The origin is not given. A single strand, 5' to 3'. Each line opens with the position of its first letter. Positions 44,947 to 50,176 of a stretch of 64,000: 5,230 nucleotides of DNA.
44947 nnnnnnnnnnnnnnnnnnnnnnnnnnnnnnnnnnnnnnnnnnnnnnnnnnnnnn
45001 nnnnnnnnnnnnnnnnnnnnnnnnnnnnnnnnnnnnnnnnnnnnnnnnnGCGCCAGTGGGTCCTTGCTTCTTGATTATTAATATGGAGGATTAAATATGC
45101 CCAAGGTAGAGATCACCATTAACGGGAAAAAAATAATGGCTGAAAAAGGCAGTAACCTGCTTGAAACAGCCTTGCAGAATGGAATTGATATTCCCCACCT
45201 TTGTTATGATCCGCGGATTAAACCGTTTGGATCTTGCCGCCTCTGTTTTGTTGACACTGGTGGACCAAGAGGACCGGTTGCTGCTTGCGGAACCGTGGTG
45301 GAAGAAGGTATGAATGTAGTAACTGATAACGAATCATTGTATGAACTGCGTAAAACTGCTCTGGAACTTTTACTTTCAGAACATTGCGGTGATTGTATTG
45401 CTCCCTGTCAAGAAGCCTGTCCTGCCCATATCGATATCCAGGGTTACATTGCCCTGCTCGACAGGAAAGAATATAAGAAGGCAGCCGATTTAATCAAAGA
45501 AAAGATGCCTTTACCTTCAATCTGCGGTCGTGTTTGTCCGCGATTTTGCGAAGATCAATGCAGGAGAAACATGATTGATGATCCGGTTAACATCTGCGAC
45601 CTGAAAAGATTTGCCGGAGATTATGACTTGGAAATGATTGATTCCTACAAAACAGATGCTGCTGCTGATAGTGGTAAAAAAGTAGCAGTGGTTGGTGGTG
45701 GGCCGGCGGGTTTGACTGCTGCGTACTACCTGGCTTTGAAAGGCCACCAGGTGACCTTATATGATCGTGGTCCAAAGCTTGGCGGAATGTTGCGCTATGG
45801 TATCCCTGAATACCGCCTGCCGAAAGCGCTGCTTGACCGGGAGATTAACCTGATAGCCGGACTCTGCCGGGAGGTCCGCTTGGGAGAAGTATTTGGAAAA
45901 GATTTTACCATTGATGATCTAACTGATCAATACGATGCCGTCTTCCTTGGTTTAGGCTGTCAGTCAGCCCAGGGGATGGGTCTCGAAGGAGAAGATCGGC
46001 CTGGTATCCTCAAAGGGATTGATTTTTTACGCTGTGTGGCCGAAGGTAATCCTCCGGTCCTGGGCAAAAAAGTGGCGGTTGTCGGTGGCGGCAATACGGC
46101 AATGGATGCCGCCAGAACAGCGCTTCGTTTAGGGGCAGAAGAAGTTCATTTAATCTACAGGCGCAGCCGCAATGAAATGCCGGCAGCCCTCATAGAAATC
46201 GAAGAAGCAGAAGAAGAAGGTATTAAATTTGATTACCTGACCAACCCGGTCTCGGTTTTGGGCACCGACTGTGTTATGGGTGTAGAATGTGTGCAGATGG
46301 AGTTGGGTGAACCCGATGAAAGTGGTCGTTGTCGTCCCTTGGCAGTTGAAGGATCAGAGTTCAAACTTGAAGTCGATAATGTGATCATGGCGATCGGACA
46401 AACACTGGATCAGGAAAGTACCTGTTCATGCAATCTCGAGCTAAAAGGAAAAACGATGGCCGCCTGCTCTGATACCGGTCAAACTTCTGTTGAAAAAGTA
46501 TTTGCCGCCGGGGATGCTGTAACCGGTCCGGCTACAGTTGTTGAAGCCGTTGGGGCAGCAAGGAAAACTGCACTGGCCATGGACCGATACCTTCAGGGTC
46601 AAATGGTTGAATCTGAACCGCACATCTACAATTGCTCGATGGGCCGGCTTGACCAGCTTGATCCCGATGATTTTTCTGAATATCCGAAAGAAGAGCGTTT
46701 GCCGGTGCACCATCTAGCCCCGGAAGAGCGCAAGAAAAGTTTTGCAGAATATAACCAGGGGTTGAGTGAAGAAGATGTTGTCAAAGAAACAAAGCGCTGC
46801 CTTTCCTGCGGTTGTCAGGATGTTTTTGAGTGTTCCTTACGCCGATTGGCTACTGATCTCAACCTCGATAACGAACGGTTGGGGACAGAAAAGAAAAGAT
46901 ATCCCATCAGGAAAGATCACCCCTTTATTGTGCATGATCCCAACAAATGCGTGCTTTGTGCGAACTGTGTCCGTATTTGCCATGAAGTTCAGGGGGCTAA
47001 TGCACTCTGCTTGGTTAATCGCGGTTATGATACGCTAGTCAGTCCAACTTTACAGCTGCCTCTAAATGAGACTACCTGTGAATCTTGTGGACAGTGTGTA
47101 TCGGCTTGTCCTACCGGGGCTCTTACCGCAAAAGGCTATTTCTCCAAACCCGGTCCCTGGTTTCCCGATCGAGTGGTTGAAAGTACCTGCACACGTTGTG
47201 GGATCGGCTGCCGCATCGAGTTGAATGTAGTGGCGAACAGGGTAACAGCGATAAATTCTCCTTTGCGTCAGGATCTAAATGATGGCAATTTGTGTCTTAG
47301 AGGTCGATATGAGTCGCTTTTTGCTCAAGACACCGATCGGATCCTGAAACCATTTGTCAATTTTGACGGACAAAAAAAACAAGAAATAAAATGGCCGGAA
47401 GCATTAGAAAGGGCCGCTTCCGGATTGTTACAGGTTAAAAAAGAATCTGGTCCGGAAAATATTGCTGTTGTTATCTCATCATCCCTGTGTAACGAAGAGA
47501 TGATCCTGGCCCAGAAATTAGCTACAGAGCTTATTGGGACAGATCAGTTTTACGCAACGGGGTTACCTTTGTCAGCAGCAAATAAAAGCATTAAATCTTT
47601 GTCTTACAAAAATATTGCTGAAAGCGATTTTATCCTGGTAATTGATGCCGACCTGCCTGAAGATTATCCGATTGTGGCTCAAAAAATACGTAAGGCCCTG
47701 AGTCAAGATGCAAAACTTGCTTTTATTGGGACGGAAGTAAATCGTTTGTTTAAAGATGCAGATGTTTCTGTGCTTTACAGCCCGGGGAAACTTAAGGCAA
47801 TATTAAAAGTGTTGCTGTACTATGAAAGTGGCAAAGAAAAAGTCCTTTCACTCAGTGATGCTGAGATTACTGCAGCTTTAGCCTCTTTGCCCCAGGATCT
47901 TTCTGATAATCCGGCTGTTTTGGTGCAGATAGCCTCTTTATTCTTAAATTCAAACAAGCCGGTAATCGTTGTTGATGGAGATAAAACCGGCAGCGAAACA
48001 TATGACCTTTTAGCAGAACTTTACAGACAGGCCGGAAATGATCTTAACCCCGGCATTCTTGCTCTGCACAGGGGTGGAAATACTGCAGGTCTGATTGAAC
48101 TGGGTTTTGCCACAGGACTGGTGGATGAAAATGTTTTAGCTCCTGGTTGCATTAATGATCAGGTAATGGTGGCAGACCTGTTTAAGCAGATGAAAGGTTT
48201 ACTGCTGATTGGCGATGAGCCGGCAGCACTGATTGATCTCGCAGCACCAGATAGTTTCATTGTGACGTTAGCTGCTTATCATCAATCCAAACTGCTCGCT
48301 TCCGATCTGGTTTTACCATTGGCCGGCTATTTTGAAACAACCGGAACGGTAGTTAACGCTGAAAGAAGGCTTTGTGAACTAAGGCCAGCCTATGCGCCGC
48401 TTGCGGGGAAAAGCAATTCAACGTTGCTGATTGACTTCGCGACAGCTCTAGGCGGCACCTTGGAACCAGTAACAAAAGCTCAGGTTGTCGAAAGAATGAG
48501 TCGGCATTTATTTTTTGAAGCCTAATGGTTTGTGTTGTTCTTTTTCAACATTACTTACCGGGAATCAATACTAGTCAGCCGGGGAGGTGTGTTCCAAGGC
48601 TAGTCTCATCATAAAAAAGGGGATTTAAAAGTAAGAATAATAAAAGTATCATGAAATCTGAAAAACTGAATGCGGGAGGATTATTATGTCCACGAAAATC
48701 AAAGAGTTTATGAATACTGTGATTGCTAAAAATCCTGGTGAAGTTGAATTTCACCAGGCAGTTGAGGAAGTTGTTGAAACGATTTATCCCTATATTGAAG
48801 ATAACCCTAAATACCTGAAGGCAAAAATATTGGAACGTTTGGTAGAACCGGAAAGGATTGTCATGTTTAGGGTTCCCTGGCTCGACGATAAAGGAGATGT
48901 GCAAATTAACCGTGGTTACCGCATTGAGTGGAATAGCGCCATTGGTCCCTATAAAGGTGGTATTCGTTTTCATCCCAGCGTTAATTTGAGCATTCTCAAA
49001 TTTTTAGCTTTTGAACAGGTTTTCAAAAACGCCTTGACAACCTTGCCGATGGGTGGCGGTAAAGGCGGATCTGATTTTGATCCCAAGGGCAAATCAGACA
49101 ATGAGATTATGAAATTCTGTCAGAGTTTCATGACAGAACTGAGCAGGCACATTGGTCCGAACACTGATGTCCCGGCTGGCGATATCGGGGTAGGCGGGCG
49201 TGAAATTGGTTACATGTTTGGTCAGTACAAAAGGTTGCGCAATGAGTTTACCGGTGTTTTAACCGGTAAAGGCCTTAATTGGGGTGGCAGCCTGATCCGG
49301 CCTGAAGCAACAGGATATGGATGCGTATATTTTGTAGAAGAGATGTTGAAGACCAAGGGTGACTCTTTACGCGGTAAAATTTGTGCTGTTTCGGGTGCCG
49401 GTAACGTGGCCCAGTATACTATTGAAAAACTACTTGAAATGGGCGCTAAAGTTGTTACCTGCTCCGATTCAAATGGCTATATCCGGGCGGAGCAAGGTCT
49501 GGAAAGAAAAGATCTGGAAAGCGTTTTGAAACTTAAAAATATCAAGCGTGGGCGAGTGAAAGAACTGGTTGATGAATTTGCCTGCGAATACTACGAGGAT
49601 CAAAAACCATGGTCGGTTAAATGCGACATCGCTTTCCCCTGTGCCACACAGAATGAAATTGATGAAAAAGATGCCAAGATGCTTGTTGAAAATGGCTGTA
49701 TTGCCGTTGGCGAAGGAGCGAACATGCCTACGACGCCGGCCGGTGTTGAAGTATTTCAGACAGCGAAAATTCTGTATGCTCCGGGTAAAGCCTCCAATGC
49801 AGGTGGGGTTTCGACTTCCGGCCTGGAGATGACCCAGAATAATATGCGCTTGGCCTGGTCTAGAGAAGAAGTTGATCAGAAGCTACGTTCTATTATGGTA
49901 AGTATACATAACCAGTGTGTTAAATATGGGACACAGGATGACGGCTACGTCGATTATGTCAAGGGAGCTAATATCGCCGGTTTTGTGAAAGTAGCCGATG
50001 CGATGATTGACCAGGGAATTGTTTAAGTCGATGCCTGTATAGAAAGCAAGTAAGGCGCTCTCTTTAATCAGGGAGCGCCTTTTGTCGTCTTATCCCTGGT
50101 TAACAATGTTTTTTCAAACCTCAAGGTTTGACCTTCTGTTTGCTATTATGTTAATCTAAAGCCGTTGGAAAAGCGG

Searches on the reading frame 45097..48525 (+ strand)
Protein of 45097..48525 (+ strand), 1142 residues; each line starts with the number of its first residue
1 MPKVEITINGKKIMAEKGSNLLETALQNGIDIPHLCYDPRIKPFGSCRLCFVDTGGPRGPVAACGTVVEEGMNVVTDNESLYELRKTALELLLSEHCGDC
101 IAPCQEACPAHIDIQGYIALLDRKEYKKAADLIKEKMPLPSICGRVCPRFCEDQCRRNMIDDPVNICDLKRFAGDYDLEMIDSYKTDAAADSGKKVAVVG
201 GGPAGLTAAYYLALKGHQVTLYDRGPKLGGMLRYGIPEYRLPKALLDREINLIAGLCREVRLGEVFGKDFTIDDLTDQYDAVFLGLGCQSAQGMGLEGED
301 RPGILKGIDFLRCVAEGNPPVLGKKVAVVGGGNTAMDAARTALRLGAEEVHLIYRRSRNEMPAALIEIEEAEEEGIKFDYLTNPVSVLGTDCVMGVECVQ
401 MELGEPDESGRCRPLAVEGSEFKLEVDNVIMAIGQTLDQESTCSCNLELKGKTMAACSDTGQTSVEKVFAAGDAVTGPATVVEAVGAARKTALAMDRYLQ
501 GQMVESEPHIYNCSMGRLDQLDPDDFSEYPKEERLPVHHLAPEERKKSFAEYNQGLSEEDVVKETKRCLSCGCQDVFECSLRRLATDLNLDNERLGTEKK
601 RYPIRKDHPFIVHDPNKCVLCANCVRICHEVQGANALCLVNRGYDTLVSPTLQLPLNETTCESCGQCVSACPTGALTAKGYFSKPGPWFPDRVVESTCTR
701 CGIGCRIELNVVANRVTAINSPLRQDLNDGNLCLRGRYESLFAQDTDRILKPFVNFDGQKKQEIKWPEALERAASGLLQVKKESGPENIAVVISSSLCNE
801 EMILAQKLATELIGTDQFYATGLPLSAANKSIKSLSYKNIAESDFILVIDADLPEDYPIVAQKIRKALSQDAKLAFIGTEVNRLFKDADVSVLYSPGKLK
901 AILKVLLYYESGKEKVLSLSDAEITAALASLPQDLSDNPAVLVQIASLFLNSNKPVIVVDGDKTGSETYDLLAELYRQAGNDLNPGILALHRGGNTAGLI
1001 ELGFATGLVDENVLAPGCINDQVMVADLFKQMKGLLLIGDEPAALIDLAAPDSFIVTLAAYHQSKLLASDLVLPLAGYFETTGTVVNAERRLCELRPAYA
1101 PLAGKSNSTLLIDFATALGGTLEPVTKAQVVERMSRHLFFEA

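Call 51: search_protein_families(library=pfam, proteins=[window:45097-48525:+], max_evalue=0.00001)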
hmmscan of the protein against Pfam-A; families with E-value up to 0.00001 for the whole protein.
window:45097-48525:+ (1142 aa): 15 families
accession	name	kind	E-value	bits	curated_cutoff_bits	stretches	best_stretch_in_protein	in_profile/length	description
PF07992.20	Pyr_redox_2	-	1.7e-33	116.7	26.1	1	194-487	1-290/291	Pyridine nucleotide-disulphide oxidoreductase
PF00384.28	Molybdopterin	-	7e-27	94.8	24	1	748-1101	1-336/353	Molybdopterin oxidoreductase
PF14691.11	Fer4_20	-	9.7e-22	77.4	25.8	1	94-179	21-110/113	Dihydroprymidine dehydrogenase domain II, 4Fe-4S cluster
PF13510.11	Fer2_4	-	9.8e-19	67.6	22.8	1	3-78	3-81/82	2Fe-2S iron-sulfur cluster binding domain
PF13738.12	Pyr_redox_3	-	1.3e-11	44.7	30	0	321-472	162-305/305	Pyridine nucleotide-disulphide oxidoreductase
PF00070.33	Pyr_redox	-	1.4e-11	45.2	22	0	325-391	1-70/82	Pyridine nucleotide-disulphide oxidoreductase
PF13450.12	NAD_binding_8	-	1.1e-10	42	21.9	1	198-233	1-36/68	NAD(P)-binding Rossmann-like domain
PF12831.13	FAD_oxidored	-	1.9e-09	37.8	27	1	196-236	2-42/416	FAD dependent oxidoreductase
PF04879.21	Molybdop_Fe4S4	-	3e-09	37.2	22.7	1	692-737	2-47/55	Molybdopterin oxidoreductase Fe4S4 domain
PF01266.30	DAO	-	3.1e-09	37.3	27.9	1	195-235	1-49/353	FAD dependent oxidoreductase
PF22117.2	Fer4_Nqo3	-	5.5e-08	33.3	27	1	609-677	2-67/67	NADH-quinone oxidoreductase subunit 3, ferredoxin-like domain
PF01262.27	AlaDh_PNT_C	-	8.3e-07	29.1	23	0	317-349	21-54/214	Alanine dehydrogenase/PNT, C-terminal domain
PF00037.32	Fer4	-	1.5e-06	28.2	21.1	1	656-677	3-24/24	4Fe-4S binding domain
PF13241.12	NAD_binding_7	-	4.2e-06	27.7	22.1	0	323-370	7-52/104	Putative NAD(P)-binding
PF03486.20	HI0933_like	-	4.5e-06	26.7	50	0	195-230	2-37/244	HI0933-like protein Rossmann domain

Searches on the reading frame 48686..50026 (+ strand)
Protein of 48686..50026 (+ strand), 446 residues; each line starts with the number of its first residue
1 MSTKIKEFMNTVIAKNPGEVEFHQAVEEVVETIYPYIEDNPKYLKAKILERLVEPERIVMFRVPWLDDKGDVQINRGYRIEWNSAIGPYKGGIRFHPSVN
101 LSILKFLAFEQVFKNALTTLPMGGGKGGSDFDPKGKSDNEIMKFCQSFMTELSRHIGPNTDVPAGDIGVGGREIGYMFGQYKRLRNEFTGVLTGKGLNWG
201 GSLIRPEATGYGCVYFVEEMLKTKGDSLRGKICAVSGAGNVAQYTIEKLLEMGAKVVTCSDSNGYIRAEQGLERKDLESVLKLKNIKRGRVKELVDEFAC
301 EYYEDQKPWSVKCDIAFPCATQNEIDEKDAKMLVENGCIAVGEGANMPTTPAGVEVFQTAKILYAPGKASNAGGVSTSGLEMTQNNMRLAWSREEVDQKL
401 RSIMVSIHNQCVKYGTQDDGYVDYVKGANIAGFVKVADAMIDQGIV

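Call 51: search_protein_families(library=pfam, proteins=[window:48686-50026:+], max_evalue=0.00001)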
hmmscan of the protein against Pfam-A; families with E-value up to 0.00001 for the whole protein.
window:48686-50026:+ (446 aa): 2 families
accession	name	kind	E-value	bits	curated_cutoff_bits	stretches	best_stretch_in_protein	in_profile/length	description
PF00208.27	ELFV_dehydrog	-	1.8e-91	306.6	23.4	1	200-444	1-241/241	Glutamate/Leucine/Phenylalanine/Valine dehydrogenase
PF02812.23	ELFV_dehydrog_N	-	1.6e-53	180.2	25.3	1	55-182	1-128/129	Glu/Leu/Phe/Val dehydrogenase, dimerisation domain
